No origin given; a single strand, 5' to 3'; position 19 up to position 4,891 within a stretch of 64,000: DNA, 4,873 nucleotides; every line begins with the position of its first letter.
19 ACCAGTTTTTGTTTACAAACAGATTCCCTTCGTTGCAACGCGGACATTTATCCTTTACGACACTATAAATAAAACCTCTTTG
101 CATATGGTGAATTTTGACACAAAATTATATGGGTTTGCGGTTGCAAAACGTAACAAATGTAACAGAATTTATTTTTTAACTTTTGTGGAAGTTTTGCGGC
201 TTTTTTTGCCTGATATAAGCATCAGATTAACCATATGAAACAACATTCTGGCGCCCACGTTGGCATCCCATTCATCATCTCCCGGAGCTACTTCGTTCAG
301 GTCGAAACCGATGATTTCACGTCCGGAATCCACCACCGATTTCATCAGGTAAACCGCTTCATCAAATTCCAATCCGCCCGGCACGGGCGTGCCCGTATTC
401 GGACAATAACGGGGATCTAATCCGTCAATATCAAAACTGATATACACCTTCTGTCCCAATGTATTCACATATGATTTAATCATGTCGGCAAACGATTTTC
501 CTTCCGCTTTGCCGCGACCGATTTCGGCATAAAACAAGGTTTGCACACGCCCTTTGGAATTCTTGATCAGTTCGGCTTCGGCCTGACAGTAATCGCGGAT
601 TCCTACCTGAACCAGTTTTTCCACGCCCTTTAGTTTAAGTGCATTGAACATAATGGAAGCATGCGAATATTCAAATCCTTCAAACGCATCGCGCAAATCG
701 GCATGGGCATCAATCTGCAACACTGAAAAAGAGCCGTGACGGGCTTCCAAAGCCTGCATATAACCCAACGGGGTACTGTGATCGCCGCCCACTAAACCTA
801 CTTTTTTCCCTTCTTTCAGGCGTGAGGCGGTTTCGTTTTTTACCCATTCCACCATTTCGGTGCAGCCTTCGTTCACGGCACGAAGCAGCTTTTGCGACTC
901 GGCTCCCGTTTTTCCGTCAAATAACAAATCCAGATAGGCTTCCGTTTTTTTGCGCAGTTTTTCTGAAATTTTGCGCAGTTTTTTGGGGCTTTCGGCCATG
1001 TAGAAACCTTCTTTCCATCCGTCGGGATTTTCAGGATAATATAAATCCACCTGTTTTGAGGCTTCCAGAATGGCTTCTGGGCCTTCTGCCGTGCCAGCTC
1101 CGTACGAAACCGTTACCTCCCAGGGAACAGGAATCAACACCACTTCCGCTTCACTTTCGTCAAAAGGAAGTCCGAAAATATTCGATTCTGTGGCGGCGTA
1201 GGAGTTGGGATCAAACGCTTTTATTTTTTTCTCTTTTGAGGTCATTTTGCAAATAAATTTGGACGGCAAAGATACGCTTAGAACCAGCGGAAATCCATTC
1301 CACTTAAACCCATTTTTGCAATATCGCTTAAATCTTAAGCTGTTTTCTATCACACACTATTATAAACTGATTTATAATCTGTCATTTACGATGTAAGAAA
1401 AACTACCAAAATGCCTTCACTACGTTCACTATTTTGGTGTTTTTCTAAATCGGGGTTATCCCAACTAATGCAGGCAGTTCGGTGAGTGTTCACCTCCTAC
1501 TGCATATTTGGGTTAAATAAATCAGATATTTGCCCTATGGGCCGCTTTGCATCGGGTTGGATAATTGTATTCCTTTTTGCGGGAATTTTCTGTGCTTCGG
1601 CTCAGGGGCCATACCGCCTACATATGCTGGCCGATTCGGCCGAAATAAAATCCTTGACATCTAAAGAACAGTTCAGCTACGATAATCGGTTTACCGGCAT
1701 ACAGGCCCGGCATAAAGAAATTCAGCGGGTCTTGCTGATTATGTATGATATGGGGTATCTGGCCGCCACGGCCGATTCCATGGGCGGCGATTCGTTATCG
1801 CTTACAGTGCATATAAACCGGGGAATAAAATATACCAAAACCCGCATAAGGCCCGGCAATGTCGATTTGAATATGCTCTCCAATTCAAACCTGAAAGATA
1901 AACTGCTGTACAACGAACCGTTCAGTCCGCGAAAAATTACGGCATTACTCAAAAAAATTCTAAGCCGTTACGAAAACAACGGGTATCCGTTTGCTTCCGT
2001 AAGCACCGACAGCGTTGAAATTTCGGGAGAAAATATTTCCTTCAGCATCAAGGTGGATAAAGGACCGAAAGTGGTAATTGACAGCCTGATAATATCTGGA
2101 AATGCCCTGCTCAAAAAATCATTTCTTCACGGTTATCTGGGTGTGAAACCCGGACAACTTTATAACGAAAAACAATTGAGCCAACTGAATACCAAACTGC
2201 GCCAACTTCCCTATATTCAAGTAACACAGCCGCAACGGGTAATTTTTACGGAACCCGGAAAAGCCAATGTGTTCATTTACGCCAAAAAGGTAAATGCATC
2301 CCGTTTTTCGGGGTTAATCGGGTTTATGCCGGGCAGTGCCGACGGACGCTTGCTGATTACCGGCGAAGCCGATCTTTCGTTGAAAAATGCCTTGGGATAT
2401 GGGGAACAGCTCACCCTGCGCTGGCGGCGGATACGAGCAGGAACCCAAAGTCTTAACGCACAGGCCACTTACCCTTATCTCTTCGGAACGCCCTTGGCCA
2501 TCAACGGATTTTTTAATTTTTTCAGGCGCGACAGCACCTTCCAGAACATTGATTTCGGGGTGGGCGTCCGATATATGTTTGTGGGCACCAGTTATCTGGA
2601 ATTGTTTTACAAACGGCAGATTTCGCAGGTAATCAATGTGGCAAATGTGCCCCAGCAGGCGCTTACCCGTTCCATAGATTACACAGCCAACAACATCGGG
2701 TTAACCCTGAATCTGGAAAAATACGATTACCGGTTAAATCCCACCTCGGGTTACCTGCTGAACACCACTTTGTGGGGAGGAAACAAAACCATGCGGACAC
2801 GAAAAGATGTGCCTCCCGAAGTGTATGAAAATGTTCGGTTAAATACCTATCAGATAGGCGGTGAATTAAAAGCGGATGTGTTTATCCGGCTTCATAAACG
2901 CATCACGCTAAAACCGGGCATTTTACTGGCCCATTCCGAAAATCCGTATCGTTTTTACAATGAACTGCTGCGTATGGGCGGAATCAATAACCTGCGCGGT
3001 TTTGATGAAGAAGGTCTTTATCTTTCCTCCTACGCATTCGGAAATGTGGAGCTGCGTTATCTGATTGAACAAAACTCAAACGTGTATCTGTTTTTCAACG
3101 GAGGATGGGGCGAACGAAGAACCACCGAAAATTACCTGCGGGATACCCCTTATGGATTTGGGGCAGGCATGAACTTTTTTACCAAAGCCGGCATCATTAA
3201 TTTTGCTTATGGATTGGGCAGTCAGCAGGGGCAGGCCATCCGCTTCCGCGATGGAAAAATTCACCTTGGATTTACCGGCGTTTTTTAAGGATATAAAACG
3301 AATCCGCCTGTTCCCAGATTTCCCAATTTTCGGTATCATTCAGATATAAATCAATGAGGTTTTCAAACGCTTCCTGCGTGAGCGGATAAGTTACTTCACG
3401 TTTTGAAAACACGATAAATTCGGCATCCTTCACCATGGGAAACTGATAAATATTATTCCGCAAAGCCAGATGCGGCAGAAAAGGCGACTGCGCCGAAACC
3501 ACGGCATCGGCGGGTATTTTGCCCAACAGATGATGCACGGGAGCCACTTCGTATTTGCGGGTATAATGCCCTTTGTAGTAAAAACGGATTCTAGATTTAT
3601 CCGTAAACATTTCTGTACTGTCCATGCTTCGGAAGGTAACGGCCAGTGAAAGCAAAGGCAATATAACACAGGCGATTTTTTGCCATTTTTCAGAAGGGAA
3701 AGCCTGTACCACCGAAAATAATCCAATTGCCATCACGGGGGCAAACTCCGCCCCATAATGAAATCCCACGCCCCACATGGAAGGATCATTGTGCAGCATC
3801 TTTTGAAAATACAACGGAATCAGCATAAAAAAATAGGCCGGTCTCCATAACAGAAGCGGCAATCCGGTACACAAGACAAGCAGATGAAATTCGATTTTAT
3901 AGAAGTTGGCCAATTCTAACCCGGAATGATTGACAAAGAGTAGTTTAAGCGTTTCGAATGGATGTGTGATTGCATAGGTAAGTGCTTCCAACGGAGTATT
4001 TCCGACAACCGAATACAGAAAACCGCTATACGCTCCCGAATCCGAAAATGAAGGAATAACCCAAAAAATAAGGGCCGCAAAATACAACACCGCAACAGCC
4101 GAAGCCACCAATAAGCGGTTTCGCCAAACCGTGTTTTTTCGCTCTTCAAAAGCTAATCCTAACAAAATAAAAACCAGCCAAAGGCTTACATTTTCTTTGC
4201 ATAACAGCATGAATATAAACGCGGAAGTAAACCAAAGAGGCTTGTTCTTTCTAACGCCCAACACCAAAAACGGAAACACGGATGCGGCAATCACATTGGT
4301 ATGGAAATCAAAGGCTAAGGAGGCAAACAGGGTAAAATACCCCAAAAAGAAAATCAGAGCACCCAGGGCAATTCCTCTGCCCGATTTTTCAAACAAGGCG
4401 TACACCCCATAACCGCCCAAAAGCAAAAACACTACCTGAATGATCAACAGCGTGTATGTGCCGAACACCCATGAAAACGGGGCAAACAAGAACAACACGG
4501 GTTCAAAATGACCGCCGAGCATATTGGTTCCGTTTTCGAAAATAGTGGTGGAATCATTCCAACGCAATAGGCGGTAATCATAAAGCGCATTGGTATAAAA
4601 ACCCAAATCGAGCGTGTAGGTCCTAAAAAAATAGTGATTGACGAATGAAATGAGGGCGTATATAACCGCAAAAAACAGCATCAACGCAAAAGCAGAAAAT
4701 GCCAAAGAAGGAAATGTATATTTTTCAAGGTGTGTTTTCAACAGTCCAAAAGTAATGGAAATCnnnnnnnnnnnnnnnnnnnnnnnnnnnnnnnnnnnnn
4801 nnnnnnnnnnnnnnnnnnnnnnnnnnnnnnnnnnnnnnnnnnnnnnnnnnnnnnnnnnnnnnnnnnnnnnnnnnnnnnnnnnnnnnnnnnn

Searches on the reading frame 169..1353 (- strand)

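Call 64: search_protein_families(library=pfam, proteins=[window:169-1353:-], max_evalue=0.00001)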
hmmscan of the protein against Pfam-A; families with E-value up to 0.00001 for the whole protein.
window:169-1353:- (394 aa): 1 family
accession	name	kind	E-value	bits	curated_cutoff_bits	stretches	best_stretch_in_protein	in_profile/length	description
PF00491.26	Arginase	-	1.6e-52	179.1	22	1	70-373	2-276/280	Arginase family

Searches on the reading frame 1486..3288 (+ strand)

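Call 64: search_protein_families(library=pfam, proteins=[window:1486-3288:+], max_evalue=0.00001)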
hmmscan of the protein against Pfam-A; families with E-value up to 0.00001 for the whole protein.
window:1486-3288:+ (600 aa): 2 families
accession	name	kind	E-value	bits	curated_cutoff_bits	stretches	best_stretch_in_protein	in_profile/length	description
PF07244.20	POTRA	-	5.7e-15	56.2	21.3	1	139-191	22-77/79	Surface antigen variable number repeat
PF01103.29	Omp85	-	8.5e-08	32.5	24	1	301-583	1-315/325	Omp85 superfamily domain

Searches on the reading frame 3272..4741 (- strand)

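Call 64: search_protein_families(library=pfam, proteins=[window:3272-4741:-], max_evalue=0.00001)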
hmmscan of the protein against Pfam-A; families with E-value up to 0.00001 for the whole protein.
window:3272-4741:- (489 aa): 1 family
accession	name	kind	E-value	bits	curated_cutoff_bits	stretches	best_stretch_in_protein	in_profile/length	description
PF09852.15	DUF2079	-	2.7e-46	159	28.2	1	36-436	2-402/459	Predicted membrane protein (DUF2079)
